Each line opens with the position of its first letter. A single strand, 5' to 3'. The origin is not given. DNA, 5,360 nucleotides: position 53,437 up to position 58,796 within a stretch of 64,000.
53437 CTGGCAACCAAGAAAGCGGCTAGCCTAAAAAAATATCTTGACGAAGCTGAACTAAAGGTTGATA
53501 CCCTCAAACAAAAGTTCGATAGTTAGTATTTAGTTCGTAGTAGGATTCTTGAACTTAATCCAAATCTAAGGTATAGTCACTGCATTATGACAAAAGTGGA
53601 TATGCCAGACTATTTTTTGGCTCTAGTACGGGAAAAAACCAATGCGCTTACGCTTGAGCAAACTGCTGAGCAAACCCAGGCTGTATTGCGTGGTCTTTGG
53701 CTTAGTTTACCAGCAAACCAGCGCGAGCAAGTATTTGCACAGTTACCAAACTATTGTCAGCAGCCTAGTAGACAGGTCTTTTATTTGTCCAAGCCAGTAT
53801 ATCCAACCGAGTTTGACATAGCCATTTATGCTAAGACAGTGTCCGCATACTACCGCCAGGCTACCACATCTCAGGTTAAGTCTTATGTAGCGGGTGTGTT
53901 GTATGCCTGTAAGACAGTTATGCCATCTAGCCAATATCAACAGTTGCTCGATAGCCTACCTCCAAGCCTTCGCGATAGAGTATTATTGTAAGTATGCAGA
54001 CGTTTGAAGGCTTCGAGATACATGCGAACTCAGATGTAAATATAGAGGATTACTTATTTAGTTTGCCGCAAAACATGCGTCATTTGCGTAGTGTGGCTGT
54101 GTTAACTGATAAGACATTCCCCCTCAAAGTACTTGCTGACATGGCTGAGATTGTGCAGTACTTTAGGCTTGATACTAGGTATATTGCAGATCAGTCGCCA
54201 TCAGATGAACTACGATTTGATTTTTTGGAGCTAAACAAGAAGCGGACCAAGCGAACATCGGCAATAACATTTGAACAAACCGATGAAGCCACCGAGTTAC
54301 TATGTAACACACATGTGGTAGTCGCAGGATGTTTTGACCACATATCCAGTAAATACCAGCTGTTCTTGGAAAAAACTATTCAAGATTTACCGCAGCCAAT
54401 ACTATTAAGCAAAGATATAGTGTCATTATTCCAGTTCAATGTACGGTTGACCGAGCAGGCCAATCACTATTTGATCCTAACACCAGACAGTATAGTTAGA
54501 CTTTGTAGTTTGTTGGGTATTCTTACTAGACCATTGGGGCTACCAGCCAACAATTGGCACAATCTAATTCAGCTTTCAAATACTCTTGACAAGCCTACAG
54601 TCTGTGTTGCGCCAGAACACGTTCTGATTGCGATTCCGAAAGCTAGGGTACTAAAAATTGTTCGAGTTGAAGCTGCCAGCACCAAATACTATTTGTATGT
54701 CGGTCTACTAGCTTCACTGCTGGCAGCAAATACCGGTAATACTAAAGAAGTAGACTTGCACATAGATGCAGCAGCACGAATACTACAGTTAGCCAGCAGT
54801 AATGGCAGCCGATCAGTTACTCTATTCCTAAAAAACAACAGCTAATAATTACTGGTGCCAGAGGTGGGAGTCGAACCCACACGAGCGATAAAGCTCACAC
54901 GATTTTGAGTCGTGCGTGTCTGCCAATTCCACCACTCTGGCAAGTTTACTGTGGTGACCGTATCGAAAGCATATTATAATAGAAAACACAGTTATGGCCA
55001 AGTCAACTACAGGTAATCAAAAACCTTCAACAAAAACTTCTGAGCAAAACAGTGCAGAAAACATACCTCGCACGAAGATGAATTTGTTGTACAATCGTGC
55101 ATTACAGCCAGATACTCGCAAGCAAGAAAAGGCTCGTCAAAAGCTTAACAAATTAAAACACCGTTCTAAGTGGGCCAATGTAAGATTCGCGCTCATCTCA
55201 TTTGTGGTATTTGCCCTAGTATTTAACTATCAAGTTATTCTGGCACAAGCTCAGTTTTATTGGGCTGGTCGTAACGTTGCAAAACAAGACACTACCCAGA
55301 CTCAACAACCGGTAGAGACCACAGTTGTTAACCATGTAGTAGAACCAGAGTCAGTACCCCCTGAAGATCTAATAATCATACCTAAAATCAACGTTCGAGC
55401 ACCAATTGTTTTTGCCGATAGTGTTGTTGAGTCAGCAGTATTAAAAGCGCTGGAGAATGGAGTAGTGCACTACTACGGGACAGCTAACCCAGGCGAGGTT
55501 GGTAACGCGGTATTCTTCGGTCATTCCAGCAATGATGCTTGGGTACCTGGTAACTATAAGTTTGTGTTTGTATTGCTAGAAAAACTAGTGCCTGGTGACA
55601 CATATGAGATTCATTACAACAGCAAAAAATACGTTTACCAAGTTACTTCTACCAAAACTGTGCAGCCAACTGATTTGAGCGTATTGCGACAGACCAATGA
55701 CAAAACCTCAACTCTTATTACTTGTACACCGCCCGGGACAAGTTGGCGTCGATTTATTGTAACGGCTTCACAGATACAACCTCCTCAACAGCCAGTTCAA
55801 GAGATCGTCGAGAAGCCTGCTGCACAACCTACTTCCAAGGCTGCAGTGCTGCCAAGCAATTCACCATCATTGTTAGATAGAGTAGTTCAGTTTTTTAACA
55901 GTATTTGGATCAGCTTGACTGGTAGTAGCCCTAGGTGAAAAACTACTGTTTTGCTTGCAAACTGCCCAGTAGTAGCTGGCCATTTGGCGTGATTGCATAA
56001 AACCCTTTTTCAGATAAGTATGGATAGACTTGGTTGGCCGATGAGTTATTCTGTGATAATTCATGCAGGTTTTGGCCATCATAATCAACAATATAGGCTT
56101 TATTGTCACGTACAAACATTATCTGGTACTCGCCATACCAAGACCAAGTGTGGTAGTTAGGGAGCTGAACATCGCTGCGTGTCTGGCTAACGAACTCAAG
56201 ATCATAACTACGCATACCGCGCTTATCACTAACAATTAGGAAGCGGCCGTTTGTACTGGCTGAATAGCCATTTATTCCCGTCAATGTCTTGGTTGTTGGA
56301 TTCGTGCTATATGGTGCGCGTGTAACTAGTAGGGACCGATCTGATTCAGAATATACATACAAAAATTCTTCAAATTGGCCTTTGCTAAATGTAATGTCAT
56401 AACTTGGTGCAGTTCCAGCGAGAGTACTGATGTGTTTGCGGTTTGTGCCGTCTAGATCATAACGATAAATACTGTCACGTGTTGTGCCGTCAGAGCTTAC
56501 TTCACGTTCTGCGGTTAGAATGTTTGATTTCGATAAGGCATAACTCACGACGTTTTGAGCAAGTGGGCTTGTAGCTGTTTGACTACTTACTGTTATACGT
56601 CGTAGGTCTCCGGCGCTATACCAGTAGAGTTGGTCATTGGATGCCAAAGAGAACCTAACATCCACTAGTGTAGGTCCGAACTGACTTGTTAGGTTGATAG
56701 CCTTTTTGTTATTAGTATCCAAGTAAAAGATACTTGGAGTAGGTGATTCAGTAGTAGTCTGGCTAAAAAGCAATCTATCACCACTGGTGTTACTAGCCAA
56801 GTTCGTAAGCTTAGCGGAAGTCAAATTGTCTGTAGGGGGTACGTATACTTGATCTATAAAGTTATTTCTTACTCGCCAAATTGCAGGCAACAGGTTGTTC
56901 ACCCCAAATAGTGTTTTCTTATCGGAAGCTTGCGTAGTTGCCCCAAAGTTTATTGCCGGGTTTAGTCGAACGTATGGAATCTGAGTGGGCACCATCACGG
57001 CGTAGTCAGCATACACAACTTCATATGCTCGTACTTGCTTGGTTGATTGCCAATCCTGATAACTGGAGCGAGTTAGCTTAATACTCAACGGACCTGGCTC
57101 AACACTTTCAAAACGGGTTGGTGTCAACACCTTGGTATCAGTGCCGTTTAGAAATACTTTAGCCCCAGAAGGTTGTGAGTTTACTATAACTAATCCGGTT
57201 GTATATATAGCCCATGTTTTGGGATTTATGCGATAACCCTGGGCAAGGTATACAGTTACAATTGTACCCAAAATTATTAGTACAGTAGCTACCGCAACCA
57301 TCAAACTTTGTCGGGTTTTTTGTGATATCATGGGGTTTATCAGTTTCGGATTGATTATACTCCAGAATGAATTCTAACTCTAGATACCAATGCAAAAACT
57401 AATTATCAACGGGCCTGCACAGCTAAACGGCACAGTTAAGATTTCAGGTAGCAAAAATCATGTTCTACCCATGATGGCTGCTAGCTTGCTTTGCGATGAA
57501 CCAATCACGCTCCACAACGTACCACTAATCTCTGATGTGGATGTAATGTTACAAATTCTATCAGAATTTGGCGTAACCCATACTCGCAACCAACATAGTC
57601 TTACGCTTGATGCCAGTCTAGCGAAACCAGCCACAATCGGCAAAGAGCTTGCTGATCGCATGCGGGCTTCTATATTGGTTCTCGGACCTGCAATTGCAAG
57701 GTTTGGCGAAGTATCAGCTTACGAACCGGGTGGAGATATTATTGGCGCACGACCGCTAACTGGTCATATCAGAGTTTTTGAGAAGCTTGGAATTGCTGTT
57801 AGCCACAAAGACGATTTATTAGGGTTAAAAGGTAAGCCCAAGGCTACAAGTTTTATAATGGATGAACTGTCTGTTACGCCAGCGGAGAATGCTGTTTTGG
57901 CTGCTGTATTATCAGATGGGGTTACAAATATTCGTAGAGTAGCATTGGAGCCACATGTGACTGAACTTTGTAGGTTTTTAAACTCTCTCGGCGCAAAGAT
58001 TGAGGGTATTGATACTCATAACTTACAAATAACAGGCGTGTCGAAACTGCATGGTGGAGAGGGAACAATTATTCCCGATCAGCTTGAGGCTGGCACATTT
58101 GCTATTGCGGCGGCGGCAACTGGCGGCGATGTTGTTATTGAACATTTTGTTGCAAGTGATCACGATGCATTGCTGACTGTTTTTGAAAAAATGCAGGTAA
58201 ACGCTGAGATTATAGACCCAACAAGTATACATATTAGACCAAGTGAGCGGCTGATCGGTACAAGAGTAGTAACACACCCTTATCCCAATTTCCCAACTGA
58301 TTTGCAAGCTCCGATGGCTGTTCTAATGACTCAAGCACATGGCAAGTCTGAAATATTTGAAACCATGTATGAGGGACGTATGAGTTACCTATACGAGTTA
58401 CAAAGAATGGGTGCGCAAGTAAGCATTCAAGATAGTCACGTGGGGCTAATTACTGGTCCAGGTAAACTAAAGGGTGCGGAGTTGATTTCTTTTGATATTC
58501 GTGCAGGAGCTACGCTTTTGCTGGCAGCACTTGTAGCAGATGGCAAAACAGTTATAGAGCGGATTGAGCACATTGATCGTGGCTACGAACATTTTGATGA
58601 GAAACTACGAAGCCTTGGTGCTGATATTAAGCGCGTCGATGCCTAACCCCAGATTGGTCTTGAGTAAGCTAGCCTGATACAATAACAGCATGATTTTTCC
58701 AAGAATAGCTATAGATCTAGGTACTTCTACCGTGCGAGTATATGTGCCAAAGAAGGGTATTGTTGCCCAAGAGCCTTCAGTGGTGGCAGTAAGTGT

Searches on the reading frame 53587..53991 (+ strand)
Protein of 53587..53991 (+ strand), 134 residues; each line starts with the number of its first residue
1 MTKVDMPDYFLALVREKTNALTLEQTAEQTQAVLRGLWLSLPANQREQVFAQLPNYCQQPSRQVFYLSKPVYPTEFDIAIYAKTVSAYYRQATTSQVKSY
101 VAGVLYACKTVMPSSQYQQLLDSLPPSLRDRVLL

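Call 69: search_protein_families(library=pfam, proteins=[window:53587-53991:+], max_evalue=0.00001)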
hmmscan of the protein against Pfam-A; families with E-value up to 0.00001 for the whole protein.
window:53587-53991:+ (134 aa): 1 family
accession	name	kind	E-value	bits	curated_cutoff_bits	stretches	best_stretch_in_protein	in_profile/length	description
PF10025.14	DUF2267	-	3.3e-08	34.2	29.8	1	10-130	4-121/122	Uncharacterized conserved protein (DUF2267)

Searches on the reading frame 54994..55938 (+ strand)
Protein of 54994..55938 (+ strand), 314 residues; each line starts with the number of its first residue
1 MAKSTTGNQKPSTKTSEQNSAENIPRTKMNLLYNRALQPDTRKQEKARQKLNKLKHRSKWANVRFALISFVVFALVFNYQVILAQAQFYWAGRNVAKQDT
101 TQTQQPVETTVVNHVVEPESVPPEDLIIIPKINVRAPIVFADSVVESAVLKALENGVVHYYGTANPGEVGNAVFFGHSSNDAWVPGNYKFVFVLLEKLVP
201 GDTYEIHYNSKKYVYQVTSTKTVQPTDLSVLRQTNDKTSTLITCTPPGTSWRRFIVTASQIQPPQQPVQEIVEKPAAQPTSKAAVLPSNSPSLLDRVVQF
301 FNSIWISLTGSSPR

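Call 69: search_protein_families(library=pfam, proteins=[window:54994-55938:+], max_evalue=0.00001)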
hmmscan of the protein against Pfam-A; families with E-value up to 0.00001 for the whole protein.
window:54994-55938:+ (314 aa): 1 family
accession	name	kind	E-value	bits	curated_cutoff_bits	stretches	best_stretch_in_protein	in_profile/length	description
PF04203.18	Sortase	-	1.8e-24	86.3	26.6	1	127-259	1-123/125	Sortase domain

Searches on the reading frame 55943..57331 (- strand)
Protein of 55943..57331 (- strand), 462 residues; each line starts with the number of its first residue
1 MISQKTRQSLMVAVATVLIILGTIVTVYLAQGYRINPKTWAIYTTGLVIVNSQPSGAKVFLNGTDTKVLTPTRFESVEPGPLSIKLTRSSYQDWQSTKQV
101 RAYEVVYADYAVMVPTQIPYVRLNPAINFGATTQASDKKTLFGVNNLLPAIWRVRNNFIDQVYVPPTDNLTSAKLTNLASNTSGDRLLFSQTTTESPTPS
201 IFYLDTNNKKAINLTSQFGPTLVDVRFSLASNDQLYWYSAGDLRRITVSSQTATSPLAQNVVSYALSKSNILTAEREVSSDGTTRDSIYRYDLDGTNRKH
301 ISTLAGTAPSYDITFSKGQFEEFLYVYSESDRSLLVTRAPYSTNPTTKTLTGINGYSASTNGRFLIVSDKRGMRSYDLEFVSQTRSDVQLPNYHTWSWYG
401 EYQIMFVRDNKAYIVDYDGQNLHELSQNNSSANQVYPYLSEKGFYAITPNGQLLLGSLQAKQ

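Call 69: search_protein_families(library=pfam, proteins=[window:55943-57331:-], max_evalue=0.00001)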
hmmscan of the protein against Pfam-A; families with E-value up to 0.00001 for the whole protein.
window:55943-57331:- (462 aa): 1 family
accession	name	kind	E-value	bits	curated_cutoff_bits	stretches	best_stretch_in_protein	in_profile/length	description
PF08308.17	PEGA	-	2.5e-08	34.1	20.8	1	46-110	2-65/71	PEGA domain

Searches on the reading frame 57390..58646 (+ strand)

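Call 69: search_protein_families(library=pfam, proteins=[window:57390-58646:+], max_evalue=0.00001)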
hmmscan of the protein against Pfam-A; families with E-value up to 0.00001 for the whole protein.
window:57390-58646:+ (418 aa): 1 family
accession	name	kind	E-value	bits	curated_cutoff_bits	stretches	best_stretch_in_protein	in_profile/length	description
PF00275.25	EPSP_synthase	-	9.7e-79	265.5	22.8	1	7-406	2-417/417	EPSP synthase (3-phosphoshikimate 1-carboxyvinyltransferase)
